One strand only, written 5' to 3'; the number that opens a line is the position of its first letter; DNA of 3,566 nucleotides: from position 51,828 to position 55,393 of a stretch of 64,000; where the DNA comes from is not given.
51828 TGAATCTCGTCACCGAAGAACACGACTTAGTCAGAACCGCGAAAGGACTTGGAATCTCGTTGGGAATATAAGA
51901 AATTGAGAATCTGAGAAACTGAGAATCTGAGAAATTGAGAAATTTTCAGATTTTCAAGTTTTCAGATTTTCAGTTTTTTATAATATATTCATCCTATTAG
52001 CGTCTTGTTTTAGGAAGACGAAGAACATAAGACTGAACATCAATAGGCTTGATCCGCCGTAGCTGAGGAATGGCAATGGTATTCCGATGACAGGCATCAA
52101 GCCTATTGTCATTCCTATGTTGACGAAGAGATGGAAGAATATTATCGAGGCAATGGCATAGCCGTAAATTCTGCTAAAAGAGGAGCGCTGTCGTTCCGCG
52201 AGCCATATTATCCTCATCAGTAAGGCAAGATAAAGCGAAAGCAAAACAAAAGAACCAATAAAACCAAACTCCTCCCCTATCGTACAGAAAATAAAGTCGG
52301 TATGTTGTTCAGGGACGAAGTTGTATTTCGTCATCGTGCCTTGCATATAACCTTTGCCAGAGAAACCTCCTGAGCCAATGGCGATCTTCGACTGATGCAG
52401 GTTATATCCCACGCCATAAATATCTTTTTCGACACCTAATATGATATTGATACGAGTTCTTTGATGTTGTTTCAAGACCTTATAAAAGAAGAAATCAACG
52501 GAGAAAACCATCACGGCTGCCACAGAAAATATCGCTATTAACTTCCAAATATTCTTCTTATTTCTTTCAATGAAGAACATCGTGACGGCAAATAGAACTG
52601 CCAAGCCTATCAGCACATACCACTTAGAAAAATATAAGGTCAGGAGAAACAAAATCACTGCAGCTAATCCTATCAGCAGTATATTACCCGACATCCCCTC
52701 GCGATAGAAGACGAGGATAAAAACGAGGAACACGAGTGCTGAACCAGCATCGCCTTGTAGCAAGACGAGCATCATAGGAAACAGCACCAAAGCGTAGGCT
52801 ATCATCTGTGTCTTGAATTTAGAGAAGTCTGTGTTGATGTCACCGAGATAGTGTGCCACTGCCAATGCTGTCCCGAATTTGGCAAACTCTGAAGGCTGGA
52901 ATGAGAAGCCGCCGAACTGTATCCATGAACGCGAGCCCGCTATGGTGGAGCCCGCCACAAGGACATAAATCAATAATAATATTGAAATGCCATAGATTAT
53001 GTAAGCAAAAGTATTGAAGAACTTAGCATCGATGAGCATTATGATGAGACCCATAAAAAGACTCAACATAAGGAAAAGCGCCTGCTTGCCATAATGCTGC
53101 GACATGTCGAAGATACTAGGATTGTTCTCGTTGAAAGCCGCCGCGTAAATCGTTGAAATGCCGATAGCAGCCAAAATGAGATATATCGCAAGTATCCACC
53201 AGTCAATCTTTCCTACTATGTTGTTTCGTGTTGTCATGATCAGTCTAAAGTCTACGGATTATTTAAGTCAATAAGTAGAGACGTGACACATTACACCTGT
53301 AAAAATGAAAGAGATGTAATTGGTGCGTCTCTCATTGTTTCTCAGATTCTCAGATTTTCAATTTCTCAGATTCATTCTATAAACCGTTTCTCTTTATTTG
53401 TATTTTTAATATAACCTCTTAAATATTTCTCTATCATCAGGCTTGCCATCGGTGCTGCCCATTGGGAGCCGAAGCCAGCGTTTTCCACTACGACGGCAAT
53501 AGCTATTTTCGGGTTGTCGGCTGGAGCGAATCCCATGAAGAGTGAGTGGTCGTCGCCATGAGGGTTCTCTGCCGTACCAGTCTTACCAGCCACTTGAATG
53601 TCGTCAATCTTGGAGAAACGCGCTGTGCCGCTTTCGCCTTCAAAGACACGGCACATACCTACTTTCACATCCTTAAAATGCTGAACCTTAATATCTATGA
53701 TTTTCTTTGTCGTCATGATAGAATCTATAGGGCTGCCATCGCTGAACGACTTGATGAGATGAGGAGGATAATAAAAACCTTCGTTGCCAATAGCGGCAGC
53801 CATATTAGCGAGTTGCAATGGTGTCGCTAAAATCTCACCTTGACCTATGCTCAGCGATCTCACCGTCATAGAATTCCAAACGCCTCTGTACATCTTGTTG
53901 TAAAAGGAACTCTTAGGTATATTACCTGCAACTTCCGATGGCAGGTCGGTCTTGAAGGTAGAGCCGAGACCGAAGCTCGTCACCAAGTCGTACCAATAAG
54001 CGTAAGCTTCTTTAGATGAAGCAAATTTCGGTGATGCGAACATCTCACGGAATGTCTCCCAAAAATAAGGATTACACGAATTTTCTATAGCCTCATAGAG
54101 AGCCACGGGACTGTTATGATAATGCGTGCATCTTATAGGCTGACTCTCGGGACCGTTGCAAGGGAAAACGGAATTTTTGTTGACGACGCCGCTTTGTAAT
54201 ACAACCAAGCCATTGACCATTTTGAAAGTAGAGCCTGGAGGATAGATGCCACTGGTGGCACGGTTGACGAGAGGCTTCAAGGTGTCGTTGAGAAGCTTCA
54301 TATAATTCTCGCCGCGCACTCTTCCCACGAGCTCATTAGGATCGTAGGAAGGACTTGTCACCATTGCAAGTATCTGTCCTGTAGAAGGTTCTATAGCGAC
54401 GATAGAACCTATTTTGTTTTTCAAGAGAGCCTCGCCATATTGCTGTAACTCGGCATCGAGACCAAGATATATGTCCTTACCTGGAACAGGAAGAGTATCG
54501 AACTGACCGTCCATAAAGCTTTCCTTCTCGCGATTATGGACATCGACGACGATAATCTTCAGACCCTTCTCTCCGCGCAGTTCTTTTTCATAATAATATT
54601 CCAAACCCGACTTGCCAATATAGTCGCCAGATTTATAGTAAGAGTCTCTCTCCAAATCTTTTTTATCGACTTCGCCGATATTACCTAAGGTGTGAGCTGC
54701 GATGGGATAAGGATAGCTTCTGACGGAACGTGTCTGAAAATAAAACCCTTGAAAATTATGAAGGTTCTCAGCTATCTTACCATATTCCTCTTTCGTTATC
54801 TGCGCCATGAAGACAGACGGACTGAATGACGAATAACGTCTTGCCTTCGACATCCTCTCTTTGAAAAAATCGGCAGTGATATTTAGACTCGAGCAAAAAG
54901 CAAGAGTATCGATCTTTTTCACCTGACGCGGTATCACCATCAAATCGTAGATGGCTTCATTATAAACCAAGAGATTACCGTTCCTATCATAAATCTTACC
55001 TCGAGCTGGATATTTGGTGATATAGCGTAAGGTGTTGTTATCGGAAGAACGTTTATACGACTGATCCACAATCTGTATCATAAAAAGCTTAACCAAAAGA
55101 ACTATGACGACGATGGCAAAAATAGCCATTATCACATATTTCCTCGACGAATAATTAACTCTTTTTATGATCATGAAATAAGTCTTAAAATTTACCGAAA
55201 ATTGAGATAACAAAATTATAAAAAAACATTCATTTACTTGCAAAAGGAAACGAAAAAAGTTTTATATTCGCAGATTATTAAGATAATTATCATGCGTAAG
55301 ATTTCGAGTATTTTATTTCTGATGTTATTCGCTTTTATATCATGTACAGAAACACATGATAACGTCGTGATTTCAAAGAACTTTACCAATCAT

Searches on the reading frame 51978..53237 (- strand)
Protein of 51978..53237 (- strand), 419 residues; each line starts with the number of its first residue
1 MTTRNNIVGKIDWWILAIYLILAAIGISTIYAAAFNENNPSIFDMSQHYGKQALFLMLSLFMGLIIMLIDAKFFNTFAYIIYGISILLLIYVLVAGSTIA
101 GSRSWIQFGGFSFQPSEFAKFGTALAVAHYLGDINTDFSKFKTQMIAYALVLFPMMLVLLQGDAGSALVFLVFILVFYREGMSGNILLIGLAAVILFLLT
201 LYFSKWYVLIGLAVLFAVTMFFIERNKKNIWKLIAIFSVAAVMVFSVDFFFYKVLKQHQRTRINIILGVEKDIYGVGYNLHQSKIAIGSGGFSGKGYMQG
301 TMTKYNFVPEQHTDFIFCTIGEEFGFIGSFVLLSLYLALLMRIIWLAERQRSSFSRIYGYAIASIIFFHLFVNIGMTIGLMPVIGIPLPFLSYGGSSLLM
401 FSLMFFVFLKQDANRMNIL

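Call 24: search_protein_families(library=pfam, proteins=[window:51981-53237:-])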
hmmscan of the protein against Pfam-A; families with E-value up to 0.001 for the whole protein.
window:51981-53237:- (419 aa): 2 families
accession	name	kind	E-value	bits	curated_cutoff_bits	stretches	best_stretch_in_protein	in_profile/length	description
PF01098.24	FTSW_RODA_SPOVE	-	8.2e-79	265.6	26.4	2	215-409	163-348/356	Cell cycle protein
PF13398.12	Peptidase_M50B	-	0.00094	19.4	26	1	153-250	65-159/201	Peptidase M50B-like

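Call 25: find_encoding_contigs(protein=window:51978-53237:-, flank=10000, max_places=10)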
Protein window:51978-53237:- (419 aa): 23 contigs read that carry it; 10 places shown.
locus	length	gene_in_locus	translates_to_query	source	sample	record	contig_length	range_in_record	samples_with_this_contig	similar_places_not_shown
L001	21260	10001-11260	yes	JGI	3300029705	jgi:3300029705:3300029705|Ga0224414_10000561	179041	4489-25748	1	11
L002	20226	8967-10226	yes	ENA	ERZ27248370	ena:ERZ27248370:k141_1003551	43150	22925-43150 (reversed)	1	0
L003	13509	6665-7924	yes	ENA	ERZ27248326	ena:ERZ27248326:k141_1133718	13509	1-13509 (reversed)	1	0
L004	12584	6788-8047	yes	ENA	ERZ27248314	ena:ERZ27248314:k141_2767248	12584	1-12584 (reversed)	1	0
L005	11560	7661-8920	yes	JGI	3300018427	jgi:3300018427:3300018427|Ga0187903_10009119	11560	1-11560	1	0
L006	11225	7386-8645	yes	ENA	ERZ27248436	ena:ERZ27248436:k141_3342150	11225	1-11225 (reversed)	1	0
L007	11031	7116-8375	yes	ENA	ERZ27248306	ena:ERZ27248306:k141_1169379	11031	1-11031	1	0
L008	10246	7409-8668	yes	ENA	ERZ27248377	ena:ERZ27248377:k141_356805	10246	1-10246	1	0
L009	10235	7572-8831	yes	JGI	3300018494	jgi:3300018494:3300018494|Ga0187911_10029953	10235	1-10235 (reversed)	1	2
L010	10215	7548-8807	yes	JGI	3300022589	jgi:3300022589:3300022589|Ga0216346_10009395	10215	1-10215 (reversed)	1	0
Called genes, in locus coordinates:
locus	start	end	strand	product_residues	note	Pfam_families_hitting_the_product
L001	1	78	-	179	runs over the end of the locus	PF03852:Vsr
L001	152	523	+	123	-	-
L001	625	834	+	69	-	PF14899:DUF4492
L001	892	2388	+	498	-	PF01654:Cyt_bd_oxida_I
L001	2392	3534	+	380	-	PF02322:Cyt_bd_oxida_II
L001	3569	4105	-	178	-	PF02357:NusG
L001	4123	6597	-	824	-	PF13807:GNVR, PF13614:AAA_31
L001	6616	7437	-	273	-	PF02563:Poly_export, PF22461:SLBB_2 (weak)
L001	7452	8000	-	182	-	PF14109:GldH_lipo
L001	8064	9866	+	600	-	PF03717:PBP_dimer, PF00905:Transpeptidase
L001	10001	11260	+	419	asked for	PF01098:FTSW_RODA_SPOVE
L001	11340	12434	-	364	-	PF00365:PFK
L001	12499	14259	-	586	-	PF01336:tRNA_anti-codon, PF00152:tRNA-synt_2, PF02938:GAD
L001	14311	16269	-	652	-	PF01136:Peptidase_U32, PF12392:DUF3656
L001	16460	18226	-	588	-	PF04055:Radical_SAM, PF16199:Radical_SAM_C, PF21778:DUF6873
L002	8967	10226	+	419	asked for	PF01098:FTSW_RODA_SPOVE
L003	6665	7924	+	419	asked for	PF01098:FTSW_RODA_SPOVE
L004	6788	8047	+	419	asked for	PF01098:FTSW_RODA_SPOVE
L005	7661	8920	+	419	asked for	PF01098:FTSW_RODA_SPOVE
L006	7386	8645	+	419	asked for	PF01098:FTSW_RODA_SPOVE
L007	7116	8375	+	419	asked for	PF01098:FTSW_RODA_SPOVE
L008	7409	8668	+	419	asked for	PF01098:FTSW_RODA_SPOVE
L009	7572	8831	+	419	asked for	PF01098:FTSW_RODA_SPOVE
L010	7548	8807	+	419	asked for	PF01098:FTSW_RODA_SPOVE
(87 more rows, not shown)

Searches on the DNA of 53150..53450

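Call 13: search_rna_families(source=window, start=53150, end=53450, threshold=evalue, max_evalue=10)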
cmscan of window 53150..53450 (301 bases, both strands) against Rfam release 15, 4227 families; matches with E-value up to 10: 2.
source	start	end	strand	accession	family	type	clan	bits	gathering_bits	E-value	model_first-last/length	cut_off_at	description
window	53264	53342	+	RF00833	mir-70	Gene; miRNA;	-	17.9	90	0.73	1-79/79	no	mir-70 microRNA precursor family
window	53209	53281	-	RF01189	sn1502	Gene; snRNA; snoRNA; CD-box;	-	13.4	60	6.9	1-87/87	no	Small nucleolar RNA sn1502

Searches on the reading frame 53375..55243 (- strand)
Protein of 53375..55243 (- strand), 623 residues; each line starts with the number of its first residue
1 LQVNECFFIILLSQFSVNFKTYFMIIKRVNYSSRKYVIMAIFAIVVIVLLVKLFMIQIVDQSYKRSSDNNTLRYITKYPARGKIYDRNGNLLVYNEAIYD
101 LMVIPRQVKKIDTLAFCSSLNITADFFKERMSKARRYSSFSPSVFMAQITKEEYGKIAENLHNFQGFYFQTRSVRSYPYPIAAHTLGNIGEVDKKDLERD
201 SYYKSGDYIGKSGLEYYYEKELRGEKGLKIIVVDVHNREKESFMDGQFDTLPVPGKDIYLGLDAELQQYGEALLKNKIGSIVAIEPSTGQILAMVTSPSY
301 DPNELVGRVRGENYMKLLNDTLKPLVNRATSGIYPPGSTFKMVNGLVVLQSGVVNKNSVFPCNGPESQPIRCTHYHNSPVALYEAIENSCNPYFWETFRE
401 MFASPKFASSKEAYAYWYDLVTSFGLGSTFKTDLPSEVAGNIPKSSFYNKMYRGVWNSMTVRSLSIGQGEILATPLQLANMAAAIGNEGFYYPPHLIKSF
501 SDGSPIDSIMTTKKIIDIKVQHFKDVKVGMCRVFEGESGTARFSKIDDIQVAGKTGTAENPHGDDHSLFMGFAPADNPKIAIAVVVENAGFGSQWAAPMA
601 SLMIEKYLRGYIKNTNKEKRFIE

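Call 24: search_protein_families(library=pfam, proteins=[window:53375-55243:-])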
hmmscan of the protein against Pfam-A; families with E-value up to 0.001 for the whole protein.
window:53375-55243:- (623 aa): 2 families
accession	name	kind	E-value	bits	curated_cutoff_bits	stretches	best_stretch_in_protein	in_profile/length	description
PF00905.27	Transpeptidase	-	4.2e-61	207.2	22.1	1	279-600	1-294/299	Penicillin binding protein transpeptidase domain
PF03717.20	PBP_dimer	-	1.6e-44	153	24.4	1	77-240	2-176/180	Penicillin-binding Protein dimerisation domain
